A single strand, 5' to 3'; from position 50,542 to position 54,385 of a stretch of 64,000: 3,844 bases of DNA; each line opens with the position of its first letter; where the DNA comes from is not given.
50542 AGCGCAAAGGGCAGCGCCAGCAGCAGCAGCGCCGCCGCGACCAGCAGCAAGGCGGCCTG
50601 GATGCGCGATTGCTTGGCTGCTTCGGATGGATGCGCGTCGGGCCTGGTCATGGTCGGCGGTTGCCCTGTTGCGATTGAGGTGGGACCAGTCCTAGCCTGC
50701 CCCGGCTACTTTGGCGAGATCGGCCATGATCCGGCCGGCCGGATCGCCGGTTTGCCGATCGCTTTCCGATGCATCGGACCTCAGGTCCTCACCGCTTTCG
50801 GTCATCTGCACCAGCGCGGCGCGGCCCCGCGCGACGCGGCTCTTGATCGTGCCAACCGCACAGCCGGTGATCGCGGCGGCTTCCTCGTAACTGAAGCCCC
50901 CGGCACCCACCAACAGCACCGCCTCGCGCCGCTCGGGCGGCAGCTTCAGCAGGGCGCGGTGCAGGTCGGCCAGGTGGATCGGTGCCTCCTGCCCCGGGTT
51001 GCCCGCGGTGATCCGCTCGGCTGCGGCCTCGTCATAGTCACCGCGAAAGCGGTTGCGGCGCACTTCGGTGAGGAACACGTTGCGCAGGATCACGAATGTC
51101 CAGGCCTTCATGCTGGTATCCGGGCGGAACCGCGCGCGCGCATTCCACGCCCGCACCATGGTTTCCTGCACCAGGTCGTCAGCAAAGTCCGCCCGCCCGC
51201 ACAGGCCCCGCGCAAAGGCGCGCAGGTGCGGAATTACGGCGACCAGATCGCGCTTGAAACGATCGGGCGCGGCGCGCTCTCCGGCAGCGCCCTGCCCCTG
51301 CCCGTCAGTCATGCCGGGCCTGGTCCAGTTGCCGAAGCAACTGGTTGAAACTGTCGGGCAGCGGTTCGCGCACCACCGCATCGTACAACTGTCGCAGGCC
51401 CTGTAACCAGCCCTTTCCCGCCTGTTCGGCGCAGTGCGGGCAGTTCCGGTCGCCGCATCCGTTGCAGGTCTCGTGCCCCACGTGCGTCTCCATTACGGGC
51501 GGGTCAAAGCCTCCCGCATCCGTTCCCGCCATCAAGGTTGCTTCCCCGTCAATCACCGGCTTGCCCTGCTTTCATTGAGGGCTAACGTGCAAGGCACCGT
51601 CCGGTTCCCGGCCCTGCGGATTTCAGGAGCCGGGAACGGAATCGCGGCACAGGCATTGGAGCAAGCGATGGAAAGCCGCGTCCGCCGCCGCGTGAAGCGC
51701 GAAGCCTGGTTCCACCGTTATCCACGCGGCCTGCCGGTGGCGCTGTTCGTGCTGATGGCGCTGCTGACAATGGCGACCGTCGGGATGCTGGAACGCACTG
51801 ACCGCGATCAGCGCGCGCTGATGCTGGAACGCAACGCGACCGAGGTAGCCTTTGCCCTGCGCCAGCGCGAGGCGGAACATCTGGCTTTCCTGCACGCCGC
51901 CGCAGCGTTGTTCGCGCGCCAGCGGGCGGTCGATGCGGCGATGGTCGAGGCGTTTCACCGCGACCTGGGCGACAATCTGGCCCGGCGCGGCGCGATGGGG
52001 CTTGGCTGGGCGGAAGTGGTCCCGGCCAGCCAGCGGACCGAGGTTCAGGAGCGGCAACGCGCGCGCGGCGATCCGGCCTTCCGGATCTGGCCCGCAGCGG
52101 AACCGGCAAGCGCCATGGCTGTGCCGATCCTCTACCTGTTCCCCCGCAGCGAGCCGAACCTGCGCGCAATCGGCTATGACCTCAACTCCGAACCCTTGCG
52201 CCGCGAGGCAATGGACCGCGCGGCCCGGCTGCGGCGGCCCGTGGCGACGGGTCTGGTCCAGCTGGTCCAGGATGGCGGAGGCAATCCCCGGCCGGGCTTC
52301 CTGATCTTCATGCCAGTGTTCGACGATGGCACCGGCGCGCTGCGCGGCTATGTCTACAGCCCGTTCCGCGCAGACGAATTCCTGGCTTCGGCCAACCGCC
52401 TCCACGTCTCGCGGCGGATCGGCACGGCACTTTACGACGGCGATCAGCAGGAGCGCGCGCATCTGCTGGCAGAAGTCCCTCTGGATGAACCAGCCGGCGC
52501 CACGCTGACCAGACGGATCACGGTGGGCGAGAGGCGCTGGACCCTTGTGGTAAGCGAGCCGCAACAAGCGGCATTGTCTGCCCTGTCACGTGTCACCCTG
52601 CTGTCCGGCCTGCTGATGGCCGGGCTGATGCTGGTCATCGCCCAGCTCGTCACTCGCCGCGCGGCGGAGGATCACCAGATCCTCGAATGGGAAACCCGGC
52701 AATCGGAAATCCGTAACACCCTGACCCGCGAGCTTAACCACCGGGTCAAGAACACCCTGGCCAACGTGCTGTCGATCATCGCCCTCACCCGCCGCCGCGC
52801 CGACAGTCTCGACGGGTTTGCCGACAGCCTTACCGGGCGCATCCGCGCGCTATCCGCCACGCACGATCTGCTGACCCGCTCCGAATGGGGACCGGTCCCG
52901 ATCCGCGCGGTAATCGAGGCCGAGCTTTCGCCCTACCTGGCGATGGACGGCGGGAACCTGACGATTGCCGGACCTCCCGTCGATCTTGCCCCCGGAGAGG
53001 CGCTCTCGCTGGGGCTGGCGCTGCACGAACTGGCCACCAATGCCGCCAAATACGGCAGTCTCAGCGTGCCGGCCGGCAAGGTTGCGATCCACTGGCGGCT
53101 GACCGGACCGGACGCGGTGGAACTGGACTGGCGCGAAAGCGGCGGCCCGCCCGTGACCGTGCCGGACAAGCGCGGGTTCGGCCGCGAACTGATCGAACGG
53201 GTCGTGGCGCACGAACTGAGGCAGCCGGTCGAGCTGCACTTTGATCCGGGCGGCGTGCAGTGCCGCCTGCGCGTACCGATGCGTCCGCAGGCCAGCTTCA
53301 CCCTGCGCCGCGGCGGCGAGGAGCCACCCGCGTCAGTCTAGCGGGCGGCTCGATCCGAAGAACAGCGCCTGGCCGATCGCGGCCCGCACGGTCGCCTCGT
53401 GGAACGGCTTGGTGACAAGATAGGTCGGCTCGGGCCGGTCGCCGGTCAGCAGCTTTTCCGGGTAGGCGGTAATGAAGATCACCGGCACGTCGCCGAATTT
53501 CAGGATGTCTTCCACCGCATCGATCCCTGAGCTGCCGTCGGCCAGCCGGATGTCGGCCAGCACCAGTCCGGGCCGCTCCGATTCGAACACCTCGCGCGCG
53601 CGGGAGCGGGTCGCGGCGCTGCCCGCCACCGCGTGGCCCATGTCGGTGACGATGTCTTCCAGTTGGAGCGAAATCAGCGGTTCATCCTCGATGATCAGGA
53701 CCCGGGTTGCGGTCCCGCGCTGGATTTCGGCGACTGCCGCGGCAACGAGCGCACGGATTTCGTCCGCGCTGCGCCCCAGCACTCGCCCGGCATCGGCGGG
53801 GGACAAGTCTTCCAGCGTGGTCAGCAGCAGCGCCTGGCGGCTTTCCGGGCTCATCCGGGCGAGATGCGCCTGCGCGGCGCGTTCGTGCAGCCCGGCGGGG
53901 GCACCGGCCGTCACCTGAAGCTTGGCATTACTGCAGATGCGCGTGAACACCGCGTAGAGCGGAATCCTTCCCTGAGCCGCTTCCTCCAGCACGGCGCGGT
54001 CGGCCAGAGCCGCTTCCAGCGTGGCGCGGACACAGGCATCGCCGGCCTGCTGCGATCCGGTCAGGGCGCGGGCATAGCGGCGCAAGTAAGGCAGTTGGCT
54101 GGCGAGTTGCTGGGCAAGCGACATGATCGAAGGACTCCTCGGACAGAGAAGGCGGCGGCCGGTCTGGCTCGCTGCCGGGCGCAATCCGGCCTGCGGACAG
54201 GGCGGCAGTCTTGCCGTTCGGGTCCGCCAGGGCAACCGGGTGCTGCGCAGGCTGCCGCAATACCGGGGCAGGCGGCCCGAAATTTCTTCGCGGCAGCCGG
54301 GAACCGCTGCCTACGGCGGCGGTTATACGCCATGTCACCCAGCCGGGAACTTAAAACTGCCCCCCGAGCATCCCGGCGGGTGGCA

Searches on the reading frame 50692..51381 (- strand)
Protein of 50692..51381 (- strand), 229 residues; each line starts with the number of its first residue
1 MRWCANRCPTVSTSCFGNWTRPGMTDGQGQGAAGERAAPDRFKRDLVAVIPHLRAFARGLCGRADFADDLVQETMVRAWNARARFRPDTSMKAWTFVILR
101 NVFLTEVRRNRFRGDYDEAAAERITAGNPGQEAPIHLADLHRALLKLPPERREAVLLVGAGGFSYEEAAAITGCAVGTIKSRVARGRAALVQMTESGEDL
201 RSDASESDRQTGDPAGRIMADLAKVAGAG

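Call 18: search_protein_families(library=pfam, proteins=[window:50692-51381:-])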
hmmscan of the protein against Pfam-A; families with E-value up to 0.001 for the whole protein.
window:50692-51381:- (229 aa): 6 families
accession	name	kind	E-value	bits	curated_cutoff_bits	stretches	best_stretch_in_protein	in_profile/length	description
PF08281.18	Sigma70_r4_2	-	1.6e-16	60.1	25.7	1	139-190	3-54/54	Sigma-70, region 4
PF04542.20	Sigma70_r2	-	1.7e-16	60.2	24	1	50-111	6-69/71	Sigma-70 region 2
PF22029.2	PhyR_sigma2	-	3.1e-11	43.6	27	1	48-99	3-54/55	Sigma2 domain of PhyR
PF04545.22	Sigma70_r4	-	0.00034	20.5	24.1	1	143-190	1-48/50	Sigma-70, region 4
PF22233.2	PhyR_sigma-like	-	0.00066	19.9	27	0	146-178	3-35/50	Response regulator PhyR, sigma-like domain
PF07638.17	Sigma70_ECF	-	0.00086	19.7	21.1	0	126-191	115-180/185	ECF sigma factor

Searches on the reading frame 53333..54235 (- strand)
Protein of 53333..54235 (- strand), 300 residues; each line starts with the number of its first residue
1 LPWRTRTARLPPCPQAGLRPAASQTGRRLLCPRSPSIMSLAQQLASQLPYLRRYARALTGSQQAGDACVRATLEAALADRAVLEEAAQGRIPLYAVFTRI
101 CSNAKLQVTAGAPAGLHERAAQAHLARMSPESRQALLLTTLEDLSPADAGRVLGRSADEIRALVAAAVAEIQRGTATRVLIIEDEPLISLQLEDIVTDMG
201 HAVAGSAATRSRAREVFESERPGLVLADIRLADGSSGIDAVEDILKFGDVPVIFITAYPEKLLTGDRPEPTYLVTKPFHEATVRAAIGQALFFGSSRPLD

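Call 19: search_protein_families(library=pfam, proteins=[window:53333-54235:-])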
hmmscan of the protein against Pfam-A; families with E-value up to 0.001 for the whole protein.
window:53333-54235:- (300 aa): 4 families
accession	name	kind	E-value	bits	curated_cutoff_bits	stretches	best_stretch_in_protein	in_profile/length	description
PF22029.2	PhyR_sigma2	-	2.8e-23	82.1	27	1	44-97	1-54/55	Sigma2 domain of PhyR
PF22233.2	PhyR_sigma-like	-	3.5e-16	59.2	27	1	125-173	1-49/50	Response regulator PhyR, sigma-like domain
PF00072.30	Response_reg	-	1.1e-12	48.6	30.2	1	179-287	1-110/111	Response regulator receiver domain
PF08281.18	Sigma70_r4_2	-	4.4e-05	23.5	25.7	1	124-169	7-52/54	Sigma-70, region 4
